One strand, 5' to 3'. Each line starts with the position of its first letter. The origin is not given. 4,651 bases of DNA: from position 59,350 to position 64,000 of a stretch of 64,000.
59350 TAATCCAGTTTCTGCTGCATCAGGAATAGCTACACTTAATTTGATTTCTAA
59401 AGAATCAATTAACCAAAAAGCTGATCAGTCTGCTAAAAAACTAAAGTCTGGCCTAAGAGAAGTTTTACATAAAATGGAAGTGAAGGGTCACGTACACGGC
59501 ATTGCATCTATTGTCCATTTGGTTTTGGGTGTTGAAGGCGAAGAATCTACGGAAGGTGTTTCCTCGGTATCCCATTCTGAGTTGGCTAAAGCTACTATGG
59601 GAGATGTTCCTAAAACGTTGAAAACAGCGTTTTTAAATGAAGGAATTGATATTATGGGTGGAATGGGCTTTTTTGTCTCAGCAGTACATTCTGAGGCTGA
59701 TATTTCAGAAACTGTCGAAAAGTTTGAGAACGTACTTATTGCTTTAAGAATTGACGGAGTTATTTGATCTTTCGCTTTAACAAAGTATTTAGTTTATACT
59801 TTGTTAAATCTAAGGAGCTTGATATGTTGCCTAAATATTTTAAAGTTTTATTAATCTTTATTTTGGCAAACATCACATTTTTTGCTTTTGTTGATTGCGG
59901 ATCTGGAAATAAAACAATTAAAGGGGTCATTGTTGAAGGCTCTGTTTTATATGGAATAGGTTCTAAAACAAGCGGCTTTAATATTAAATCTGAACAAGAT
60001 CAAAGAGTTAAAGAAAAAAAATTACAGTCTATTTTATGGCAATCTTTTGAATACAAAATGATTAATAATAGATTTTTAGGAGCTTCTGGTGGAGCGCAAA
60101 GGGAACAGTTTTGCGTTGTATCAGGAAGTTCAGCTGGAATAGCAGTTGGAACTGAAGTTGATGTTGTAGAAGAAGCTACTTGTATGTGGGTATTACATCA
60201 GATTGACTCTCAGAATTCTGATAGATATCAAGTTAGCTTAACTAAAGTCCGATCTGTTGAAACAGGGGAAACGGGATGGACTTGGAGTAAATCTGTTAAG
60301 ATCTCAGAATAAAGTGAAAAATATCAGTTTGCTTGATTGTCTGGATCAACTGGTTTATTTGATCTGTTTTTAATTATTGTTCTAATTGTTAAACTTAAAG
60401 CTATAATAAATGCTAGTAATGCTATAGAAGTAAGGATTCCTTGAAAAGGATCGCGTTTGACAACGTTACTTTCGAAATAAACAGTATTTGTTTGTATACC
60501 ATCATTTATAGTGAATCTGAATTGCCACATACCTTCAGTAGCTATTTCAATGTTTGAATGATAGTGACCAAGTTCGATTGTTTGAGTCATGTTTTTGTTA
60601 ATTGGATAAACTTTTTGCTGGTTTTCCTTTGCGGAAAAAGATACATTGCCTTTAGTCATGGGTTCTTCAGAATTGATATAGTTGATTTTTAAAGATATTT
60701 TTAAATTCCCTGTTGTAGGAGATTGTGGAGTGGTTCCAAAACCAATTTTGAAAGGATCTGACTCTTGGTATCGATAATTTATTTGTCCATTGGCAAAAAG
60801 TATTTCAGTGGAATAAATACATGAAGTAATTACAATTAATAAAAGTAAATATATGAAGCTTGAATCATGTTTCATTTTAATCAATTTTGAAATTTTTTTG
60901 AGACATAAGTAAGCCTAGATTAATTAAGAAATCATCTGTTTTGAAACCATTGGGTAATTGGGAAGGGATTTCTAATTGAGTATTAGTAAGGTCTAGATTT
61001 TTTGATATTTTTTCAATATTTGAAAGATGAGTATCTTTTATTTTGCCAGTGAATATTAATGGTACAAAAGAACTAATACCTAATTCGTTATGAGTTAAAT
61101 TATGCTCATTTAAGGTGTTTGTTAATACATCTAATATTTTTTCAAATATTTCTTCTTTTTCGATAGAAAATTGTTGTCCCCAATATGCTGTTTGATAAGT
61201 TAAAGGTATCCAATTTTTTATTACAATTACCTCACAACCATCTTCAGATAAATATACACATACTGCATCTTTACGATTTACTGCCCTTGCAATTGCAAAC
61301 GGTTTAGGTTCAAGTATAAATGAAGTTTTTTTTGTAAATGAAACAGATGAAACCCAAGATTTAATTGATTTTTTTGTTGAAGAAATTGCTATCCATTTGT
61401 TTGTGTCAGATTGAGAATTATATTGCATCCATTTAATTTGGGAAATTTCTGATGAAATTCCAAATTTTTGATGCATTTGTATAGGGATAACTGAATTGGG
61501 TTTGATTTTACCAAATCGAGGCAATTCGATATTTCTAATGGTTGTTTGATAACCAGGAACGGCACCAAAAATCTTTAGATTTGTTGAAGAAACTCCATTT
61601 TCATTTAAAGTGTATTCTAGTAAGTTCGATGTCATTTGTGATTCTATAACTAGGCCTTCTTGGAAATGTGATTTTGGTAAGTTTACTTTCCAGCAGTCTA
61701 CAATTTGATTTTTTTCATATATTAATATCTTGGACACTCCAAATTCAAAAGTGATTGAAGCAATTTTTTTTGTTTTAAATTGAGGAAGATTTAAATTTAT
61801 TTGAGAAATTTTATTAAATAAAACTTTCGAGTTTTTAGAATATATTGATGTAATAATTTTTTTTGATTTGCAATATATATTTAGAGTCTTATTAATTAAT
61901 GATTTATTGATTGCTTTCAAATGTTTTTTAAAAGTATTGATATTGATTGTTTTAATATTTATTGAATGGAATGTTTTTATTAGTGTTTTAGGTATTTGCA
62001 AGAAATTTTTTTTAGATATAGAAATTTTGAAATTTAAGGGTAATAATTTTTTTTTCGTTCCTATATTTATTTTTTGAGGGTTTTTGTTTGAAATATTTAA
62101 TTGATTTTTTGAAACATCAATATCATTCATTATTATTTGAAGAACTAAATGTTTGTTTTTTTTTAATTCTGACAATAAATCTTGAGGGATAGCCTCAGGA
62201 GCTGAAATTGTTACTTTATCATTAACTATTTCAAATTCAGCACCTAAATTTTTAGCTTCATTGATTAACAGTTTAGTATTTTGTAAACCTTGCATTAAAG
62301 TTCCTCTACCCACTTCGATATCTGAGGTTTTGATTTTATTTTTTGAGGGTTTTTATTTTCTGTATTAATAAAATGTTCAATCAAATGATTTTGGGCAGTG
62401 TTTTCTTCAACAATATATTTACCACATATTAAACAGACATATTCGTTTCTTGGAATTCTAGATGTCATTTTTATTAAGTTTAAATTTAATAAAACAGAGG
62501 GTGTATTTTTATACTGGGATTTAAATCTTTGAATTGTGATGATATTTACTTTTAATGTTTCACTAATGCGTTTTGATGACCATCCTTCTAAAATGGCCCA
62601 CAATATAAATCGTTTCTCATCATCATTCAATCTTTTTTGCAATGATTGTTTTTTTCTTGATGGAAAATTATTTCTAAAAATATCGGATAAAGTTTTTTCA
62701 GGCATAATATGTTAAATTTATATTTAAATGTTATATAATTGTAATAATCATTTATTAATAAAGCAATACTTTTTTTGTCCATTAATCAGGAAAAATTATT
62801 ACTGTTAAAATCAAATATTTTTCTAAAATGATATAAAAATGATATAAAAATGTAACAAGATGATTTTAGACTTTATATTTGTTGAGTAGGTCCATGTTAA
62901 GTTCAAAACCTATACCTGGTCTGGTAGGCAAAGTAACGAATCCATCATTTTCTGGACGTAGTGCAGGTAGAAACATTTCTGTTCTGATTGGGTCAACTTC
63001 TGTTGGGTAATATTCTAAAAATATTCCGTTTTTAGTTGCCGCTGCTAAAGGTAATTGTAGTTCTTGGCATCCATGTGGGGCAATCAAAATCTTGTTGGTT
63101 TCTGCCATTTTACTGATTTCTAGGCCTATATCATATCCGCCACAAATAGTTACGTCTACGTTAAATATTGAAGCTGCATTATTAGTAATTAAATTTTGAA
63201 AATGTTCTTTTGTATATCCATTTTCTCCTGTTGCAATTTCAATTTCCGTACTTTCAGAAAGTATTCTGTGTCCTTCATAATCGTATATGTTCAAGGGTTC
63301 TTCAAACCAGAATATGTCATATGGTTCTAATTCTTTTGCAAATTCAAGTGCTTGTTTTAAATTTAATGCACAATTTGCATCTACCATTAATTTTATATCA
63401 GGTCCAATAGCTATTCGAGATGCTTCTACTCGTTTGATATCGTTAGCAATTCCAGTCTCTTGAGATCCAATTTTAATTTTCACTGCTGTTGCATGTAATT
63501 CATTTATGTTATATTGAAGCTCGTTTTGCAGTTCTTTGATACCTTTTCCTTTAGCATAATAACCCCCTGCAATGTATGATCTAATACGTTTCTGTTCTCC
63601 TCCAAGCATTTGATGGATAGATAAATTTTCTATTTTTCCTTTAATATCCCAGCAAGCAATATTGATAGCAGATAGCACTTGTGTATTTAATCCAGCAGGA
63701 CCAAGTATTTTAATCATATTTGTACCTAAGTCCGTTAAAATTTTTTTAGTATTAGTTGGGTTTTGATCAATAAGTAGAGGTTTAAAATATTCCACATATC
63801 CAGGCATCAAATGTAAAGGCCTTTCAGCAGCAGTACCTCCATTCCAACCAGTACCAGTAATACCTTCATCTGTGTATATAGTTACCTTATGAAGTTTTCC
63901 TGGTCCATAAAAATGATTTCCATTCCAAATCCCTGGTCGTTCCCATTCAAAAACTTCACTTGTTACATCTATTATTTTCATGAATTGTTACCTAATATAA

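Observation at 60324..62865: Translationally coupled three-gene operon with an unrecognised domain combination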

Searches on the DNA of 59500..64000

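Call 93: search_rna_families(source=window, start=59500, end=64000, threshold=evalue, max_evalue=1)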
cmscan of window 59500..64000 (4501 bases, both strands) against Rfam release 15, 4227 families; matches with E-value up to 1: 0.
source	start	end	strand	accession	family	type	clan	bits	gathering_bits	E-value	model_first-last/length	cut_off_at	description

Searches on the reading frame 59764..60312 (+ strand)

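Call 20: search_protein_families(library=pfam, proteins=[window:59764-60312:+], max_evalue=0.001)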
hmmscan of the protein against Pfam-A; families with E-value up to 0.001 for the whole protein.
window:59764-60312:+ (182 aa): 0 families

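Call 82: search_protein_families(library=pfam, proteins=[window:59764-60312:+], max_evalue=0.5)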
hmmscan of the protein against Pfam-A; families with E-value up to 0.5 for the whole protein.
window:59764-60312:+ (182 aa): 1 family
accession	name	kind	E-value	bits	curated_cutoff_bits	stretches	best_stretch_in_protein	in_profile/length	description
PF18357.7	DtxR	-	0.12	13.1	25.9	1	114-145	31-60/79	Diphteria toxin repressor SH3 domain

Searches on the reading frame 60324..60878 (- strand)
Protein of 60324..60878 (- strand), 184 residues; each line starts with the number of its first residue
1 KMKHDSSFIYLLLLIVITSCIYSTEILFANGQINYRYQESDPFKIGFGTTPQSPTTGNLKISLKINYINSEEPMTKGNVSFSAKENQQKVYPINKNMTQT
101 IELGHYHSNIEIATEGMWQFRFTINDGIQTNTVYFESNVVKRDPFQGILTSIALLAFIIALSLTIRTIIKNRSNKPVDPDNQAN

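Call 3: search_protein_families(library=pfam, proteins=[window:60324-60878:-], max_evalue=1)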
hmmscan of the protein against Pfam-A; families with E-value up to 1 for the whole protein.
window:60324-60878:- (184 aa): 1 family
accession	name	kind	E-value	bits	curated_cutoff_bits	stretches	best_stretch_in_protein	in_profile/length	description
PF14413.11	Thg1C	-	0.26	12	26.3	0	62-100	57-95/116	Thg1 C terminal domain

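Call 4: search_protein_families(library=ncbifam, proteins=[window:60324-60878:-], max_evalue=1)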
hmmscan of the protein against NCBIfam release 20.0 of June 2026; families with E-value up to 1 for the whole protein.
window:60324-60878:- (184 aa): 1 family
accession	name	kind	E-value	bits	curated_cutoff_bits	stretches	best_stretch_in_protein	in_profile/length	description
NF033571.0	motil_scm1_spiro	equivalog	0.19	10.5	150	1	12-175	101-255/401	motility-associated protein Scm1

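Call 12: find_homologous_proteins(query=window:60324-60878:-)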
Query window:60324-60878:- (184 aa): 8 proteins with E <= 0.001 among 80 candidates.
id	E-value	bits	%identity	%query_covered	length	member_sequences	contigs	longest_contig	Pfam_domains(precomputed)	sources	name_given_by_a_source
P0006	9.3e-99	347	90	96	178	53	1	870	-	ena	-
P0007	3.3e-87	309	81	96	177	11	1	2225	-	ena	-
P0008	8.9e-84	298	79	96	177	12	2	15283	-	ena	-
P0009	1.2e-68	249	66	96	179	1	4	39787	-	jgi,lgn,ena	-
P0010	8.0e-68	246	68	83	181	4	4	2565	-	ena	-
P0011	5.3e-55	204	91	57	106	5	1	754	-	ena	-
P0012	2.5e-51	192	96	51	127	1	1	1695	-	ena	-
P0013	7.5e-27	113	83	38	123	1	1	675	-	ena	-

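Call 31: search_protein_families(library=pfam, alignment_id=A3, max_evalue=10)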
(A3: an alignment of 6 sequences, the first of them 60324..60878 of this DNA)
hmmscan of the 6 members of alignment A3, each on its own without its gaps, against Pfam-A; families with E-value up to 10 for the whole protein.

A. member 1, window:60324-60878:- (184 aa): 1 family
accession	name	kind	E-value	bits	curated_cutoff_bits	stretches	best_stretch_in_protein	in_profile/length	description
PF14413.11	Thg1C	-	0.26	12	26.3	1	62-100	57-95/116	Thg1 C terminal domain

B. families by the number of members that match (of 6 scanned): 2 families
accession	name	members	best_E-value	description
PF14413.11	Thg1C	1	0.26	Thg1 C terminal domain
PF12669.12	FeoB_associated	1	0.58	FeoB-associated Cys-rich membrane protein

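Call 81: search_solved_structures(query=A10, max_evalue=10, show_alignments=2)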
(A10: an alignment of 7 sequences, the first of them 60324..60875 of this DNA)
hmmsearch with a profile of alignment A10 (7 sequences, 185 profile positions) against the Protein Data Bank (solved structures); distinct sequences matched with E-value up to 10: 5.
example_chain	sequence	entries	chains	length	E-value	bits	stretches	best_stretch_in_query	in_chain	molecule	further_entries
2jwa_A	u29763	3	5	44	0.14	14.8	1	144-179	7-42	Receptor tyrosine-protein kinase erbB-2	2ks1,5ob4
2n2a_A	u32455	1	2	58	0.14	14.8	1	144-182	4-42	Receptor tyrosine-protein kinase erbB-2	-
9ll2_A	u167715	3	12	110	0.59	12.8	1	78-130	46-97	Copper resistance protein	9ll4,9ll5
9ljg_B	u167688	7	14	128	1.5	11.5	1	141-181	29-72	Organic solute transporter subunit beta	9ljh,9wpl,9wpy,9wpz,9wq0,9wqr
9unv_B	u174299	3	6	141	1.8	11.2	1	141-181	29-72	Organic solute transporter subunit beta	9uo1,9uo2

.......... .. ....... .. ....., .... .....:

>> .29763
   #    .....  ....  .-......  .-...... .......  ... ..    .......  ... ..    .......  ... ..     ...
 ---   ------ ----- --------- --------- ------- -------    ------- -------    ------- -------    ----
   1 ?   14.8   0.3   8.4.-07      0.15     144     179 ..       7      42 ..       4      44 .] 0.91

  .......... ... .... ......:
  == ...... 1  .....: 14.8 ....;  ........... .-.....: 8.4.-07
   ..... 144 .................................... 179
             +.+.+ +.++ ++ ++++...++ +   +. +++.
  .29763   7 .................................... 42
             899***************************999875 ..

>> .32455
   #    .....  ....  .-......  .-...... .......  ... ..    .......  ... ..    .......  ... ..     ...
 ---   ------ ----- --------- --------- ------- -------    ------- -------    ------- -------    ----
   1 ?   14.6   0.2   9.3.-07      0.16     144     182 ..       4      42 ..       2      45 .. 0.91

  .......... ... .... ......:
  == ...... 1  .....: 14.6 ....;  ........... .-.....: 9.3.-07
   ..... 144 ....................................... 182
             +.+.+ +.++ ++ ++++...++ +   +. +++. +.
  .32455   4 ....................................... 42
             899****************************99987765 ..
